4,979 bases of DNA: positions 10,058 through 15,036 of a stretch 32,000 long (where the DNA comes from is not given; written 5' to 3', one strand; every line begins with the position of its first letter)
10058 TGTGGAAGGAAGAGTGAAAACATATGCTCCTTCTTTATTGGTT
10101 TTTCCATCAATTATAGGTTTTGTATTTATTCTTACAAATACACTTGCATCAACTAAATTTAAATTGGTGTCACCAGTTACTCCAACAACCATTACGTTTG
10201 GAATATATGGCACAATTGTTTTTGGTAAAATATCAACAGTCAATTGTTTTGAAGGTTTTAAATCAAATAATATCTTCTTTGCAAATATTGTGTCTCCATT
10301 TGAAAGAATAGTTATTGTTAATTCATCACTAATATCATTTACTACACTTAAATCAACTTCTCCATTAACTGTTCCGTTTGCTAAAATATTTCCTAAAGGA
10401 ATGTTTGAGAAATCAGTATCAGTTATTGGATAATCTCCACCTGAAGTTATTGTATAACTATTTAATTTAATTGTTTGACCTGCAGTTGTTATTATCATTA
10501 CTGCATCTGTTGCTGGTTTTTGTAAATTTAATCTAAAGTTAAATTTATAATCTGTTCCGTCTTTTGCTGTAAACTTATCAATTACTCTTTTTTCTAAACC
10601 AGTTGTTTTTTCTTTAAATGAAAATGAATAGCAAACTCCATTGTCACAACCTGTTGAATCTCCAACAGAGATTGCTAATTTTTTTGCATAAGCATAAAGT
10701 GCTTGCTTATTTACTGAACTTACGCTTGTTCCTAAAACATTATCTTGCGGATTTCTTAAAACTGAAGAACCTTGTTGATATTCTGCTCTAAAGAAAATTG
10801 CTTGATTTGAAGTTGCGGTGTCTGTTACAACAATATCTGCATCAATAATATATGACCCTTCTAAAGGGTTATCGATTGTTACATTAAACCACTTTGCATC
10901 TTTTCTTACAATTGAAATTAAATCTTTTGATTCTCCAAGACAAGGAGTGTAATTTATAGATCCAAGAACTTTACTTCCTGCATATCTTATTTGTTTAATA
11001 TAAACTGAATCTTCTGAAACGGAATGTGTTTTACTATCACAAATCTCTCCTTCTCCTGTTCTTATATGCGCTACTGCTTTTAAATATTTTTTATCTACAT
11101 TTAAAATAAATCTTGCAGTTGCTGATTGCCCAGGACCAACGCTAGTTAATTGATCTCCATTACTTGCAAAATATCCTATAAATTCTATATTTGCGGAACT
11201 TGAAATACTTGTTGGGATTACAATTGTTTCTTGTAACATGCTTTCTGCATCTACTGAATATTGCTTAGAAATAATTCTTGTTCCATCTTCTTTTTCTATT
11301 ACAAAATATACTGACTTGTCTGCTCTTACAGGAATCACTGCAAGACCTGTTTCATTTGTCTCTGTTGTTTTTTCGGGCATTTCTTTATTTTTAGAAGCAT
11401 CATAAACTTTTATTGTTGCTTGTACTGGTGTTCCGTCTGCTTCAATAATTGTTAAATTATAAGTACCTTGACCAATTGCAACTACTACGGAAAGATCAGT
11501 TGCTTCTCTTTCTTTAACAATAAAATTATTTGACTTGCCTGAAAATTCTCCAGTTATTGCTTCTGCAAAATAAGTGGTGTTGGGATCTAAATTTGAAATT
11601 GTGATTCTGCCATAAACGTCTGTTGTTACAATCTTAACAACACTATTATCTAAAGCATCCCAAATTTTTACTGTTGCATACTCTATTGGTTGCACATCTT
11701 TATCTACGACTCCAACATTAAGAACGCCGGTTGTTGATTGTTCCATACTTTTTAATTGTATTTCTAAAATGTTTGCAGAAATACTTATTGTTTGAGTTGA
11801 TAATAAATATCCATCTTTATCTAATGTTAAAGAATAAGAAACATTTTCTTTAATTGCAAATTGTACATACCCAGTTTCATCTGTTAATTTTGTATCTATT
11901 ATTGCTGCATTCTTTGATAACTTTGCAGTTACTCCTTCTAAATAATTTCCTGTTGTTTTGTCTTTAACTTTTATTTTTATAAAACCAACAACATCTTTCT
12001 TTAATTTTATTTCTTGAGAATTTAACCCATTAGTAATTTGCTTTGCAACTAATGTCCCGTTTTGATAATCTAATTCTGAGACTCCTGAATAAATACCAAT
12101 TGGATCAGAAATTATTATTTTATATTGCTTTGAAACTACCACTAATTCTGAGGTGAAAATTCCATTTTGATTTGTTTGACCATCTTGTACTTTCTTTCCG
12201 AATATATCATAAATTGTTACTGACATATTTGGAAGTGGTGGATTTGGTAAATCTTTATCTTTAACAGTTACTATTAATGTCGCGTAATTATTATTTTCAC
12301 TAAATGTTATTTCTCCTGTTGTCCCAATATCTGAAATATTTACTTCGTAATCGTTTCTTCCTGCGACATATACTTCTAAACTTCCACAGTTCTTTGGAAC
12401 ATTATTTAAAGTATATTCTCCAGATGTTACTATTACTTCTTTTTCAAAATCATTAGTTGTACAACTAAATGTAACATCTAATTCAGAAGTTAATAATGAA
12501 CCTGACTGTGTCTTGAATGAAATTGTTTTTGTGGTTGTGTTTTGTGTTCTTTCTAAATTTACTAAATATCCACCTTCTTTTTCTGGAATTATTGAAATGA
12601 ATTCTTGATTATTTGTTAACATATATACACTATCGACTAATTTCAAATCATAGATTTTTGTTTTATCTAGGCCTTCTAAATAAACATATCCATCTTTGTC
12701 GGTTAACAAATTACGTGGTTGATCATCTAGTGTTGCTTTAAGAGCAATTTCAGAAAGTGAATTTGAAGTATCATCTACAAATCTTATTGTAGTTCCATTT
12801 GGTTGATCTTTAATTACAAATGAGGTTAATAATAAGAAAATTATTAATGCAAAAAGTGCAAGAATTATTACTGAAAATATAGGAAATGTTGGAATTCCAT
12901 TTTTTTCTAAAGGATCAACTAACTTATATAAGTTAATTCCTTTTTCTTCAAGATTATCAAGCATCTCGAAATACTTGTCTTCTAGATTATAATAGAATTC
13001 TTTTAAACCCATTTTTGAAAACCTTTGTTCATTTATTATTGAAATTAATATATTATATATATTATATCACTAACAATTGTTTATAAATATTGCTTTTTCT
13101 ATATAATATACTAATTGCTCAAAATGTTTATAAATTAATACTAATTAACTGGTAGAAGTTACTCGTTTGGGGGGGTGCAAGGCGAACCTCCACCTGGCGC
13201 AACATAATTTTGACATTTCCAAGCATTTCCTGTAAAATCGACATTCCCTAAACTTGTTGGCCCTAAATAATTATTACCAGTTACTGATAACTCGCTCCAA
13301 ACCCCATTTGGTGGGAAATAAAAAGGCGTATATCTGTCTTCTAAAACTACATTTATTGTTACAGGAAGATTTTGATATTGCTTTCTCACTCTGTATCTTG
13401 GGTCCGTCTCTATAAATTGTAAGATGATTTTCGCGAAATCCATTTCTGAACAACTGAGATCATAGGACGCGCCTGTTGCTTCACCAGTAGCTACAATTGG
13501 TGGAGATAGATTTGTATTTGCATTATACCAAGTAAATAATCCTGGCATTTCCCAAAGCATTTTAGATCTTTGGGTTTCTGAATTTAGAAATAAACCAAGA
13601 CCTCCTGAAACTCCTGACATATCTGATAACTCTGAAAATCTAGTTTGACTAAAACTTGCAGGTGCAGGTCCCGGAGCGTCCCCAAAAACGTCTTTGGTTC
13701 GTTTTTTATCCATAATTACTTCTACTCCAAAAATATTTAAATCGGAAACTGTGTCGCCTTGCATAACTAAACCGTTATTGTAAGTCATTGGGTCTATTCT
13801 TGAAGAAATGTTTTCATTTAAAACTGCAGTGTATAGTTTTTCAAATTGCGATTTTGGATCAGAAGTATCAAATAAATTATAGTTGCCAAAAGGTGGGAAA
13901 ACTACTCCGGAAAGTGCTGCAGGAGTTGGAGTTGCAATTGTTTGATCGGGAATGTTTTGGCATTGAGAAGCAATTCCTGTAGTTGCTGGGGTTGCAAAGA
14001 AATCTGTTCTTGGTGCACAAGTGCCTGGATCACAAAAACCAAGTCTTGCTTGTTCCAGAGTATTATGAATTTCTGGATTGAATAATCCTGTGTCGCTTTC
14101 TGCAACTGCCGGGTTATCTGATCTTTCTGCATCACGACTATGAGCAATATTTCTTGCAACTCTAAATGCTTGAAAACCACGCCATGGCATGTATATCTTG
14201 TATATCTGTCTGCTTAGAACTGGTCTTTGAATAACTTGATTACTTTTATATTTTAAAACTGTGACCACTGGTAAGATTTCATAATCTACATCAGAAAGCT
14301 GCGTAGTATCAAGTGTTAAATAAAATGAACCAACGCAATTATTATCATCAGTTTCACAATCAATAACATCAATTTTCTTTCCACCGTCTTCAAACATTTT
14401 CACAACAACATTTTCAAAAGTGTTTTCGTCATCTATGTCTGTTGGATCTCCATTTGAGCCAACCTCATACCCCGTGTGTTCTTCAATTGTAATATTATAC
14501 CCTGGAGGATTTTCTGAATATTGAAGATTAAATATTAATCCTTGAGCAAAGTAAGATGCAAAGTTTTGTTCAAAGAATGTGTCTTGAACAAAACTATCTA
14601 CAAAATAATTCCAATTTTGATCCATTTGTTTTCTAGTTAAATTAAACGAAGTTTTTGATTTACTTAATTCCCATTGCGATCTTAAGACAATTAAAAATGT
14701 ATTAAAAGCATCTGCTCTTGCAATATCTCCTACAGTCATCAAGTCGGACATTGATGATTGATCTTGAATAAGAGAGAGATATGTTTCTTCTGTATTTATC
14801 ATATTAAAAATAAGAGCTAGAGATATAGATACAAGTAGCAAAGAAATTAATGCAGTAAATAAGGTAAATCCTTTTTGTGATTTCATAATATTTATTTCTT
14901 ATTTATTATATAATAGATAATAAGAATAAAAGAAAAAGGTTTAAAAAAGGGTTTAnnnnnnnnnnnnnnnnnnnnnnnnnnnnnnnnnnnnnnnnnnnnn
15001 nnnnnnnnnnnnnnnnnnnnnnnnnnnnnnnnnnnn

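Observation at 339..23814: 23-kb locus of three collinear giant paralogs plus a prepilin-type protein: candidate uncharacterised cell-surface contact apparatus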

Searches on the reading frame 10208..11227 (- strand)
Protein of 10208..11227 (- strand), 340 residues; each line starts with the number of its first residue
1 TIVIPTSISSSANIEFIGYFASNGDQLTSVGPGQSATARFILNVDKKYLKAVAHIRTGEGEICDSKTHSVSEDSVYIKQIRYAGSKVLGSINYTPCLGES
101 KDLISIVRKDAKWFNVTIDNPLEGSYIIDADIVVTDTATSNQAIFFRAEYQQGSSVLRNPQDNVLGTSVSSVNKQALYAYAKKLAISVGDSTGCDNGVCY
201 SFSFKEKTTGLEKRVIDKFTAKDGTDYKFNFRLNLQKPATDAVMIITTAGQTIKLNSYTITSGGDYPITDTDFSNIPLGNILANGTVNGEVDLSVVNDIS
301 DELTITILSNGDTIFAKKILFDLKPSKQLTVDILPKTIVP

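Call 55: predict_structure(alignment_id=A3)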
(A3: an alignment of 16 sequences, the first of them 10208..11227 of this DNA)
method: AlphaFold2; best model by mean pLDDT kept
length: 340 residues; sequences in the alignment: 16
mean_pLDDT: 79.0   pTM: 0.54
mean pLDDT of the five models: 79.0, 77.9, 77.8, 76.4, 75.2
residues with pLDDT >= 90: 86; 70-90: 170; 50-70: 64; < 50: 20
segments of 3 or more residues with pLDDT < 50: 1-8, 188-191, 338-340
pLDDT, mean of each block of 10 residues (from residue 1): 43 84 72 82 89 82 76 86 81 78 82 90 90 76 83 80 59 53 58 71 83 78 90 85 93 94 81 93 83 91 94 92 64 50
secondary structure, 60 per line:
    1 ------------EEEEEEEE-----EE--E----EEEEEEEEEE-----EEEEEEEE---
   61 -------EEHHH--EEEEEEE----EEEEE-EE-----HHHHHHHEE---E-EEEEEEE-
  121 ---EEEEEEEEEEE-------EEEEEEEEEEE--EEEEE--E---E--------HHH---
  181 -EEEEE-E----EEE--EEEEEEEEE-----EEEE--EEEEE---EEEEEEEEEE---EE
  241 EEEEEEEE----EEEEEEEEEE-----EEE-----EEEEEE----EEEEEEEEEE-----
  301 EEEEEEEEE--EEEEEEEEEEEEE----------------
elements in order: E13-20 E35-44 E50-57 E75-81 E86-90 H99-105 E113-119 E124-134 E142-152 E155-159 E182-186 E193-195 E198-206 E212-215 E218-222 E226-235 E239-248 E253-262 E268-270 E276-281 E286-295 E301-309 E312-324
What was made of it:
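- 10208..11227 (-): B residues 596-935: shared central module, modelled as two β-sandwich domains. AF2 mean pLDDT 79 (call 55).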

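Call 60: fold_search(model_id=the predicted structure, library=pdb)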
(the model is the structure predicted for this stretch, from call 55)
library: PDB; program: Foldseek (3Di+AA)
matches with E <= 10: 1813; with E <= 0.001: 287
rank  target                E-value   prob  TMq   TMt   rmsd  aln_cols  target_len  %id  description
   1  5dza                  5.5e-08  1.00  0.23  0.25  14.4       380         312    9  Streptococcus agalactiae AgI/II polypeptide BspA C terminal domain (WT) (released 2016-06-22)
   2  8beg_B                6.2e-08  1.00  0.27  0.15  15.4       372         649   10  Structure of Ig-like domains from PrgB (released 2022-11-30)
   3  2wza                  6.5e-08  1.00  0.25  0.25  15.1       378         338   10  Two intramolecular isopeptide bonds are identified in the crystal structure of the Streptococcus gordonii SspB C-termina (released 2010-02-16)
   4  8beg_A                2.0e-07  1.00  0.27  0.15  16.2       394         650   10  Structure of Ig-like domains from PrgB (released 2022-11-30)
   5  4lee_A                2.0e-07  1.00  0.25  0.27  16.7       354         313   11  Structure of the Als3 adhesin from Candida albicans, residues 1-313 (mature sequence), triple mutant in the binding ca (released 2014-05-14)
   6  4z23                  2.1e-07  1.00  0.23  0.25  14.0       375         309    8  BspA_C_WT (released 2016-06-29)
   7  5l7r_A                4.0e-07  1.00  0.25  0.16   8.8       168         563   13  Crystal structure of BvGH123 (released 2017-03-22)
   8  6a8p_B                4.0e-07  1.00  0.23  0.12  16.8       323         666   10  Transglutaminase 2 mutant G224V in complex with GTP (released 2018-09-26)
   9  5l7v_B                4.2e-07  1.00  0.25  0.16   8.8       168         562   13  Crystal Structure of BvGH123 with bond transition state analog Galthiazoline. (released 2017-03-22)
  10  6a8p_A                4.2e-07  1.00  0.22  0.12  16.7       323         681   10  Transglutaminase 2 mutant G224V in complex with GTP (released 2018-09-26)
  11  8xfg_A                4.2e-07  1.00  0.25  0.12  15.4       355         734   11  Cryo-EM structure of integrin ITGAV, ITGB3 and CYCLO (RGDFK) complex, conformation 1 (released 2024-12-18)
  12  5dz9                  4.4e-07  1.00  0.27  0.28  13.5       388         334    7  Streptococcus agalactiae AgI/II polypeptide BspA C-terminal domain (Mut) (released 2016-06-22)
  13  4ofq_A                4.4e-07  1.00  0.26  0.26  13.4       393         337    9  Structure of the C-terminal domain of the Streptococcus pyogenes antigen I/II-family protein AspA (released 2014-03-12)
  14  6a8p_C                4.4e-07  1.00  0.22  0.12  16.4       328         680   10  Transglutaminase 2 mutant G224V in complex with GTP (released 2018-09-26)
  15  1kv3_A                5.4e-07  1.00  0.22  0.12  16.4       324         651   10  HUMAN TISSUE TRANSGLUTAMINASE IN GDP BOUND FORM (released 2002-03-13)
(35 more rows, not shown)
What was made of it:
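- Closest known: Ig-like-stalk adhesins of Gram-positive bacteria. Same: Best Foldseek matches of the shared central module (call 60): tandem β-sandwich stalk domains.
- Tried and rejected: It is two generic β-sandwiches (calls 55, 60).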

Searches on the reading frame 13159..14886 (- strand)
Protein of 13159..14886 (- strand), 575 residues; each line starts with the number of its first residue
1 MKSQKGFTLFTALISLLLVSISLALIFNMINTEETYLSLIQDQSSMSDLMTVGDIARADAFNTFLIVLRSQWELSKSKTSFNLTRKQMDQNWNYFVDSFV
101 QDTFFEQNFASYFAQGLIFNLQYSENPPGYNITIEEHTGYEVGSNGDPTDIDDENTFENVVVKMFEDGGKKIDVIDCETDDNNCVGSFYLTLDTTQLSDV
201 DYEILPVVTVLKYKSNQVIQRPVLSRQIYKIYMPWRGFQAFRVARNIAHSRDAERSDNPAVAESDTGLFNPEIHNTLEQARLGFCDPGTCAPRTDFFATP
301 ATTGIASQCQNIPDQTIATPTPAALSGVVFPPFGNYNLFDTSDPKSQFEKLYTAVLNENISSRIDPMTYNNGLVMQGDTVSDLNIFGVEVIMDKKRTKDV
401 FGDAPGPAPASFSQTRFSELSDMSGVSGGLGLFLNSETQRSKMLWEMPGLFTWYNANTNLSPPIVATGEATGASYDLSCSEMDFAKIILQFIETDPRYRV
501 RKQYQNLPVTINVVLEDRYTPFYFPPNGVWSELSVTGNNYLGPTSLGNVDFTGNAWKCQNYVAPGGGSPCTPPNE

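Call 4: search_protein_families(library=pfam, proteins=[window:13159-14886:-], max_evalue=0.1)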
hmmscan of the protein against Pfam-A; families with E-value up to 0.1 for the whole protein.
window:13159-14886:- (575 aa): 2 families
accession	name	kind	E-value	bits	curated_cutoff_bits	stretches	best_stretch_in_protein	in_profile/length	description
PF07963.17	N_methyl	-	0.036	14.1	21.2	1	1-26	1-26/27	Prokaryotic N-terminal methylation motif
PF25513.1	P2_C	-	0.081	13.3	25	0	71-126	52-107/120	Viral coat protein P2 C-terminal domain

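Call 7: find_encoding_contigs(protein=window:13159-14886:-, flank=10000, max_places=6)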
Protein window:13159-14886:- (575 aa): 2 contigs read that carry it; 1 place shown.
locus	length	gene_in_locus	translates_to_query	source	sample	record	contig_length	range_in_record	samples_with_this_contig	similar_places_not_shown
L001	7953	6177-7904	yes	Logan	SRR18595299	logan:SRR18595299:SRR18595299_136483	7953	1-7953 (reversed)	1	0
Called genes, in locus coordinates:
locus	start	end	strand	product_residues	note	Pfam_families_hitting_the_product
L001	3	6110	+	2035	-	?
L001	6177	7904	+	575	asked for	-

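Call 8: search_protein_families(library=ncbifam, proteins=[window:13159-14886:-], max_evalue=0.1)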
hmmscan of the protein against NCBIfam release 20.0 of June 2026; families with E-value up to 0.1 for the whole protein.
window:13159-14886:- (575 aa): 1 family
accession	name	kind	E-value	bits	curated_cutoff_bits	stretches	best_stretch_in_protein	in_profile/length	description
NF041002.1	pilin_ComGF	equivalog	0.0051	17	80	1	4-55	1-52/139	competence type IV pilus minor pilin ComGF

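Call 13: search_solved_structures(query=window:13159-14886:-, max_evalue=1)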
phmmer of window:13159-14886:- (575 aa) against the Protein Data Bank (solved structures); distinct sequences matched with E-value up to 1: 0.

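Call 103: search_solved_structures(query=A8, max_evalue=10, show_alignments=2)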
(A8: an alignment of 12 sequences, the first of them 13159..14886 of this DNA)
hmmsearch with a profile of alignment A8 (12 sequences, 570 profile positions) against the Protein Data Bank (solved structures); distinct sequences matched with E-value up to 10: 1.
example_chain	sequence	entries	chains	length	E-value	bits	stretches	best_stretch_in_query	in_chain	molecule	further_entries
6xeh_A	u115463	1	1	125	0.45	12.8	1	117-173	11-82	DE NOVO DESIGNED OR386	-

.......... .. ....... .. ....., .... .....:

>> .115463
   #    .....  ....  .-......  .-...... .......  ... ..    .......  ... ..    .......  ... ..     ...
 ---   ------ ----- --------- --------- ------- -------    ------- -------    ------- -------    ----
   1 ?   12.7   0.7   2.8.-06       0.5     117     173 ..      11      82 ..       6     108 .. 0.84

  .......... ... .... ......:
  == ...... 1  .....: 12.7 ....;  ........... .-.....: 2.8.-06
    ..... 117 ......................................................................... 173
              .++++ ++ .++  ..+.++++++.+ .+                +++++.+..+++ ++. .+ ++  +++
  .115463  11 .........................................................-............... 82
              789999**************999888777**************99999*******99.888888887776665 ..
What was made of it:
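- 13159..14886 (-): Gene P, 575-aa pilin-like protein. Its class-III-type N-terminus MKSQKG|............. lies at 14788-14886. It has 8 invariant Cys and an ectodomain of unknown fold. No PDB relative (calls 13, 103).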

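Call 104: search_protein_families(library=pfam, alignment_id=A8, max_evalue=1)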
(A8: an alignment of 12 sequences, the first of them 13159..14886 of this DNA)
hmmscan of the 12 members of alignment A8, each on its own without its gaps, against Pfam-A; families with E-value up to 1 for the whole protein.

A. member 1, window:13159-14886:- (575 aa): 2 families
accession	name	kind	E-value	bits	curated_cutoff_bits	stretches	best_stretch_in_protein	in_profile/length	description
PF07963.17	N_methyl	-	0.036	14.1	21.2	1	1-26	1-26/27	Prokaryotic N-terminal methylation motif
PF25513.1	P2_C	-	0.081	13.3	25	1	71-126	52-107/120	Viral coat protein P2 C-terminal domain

B. families by the number of members that match (of 12 scanned): 7 families
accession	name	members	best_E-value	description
PF07963.17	N_methyl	4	0.036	Prokaryotic N-terminal methylation motif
PF04603.18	Mog1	1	0.035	Ran-interacting Mog1 protein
PF21411.2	Rap1_C_Sp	1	0.041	S. pombe DNA-binding protein Rap1, C-terminal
PF21642.2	SP_0191-like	1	0.057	SP_0191-like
PF25513.1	P2_C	1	0.081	Viral coat protein P2 C-terminal domain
PF23500.1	DUF7133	1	0.19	Domain of unknown function (DUF7133)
PF11146.13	DUF2905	1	0.49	Protein of unknown function (DUF2905)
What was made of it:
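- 13159..14886 (-): Pfam N_methyl is sub-threshold at 14.1 vs 21.2 bits (calls 4, 104).
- On Type IV pilin-like (class III signal peptide) proteins: P: N_methyl scores 14.1 bits against 21.2 (calls 4, 104).
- Closest known: Type IV pilins / archaeal class III signal-peptide proteins. Different: The ectodomain fold is unknown (calls 103, 104).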
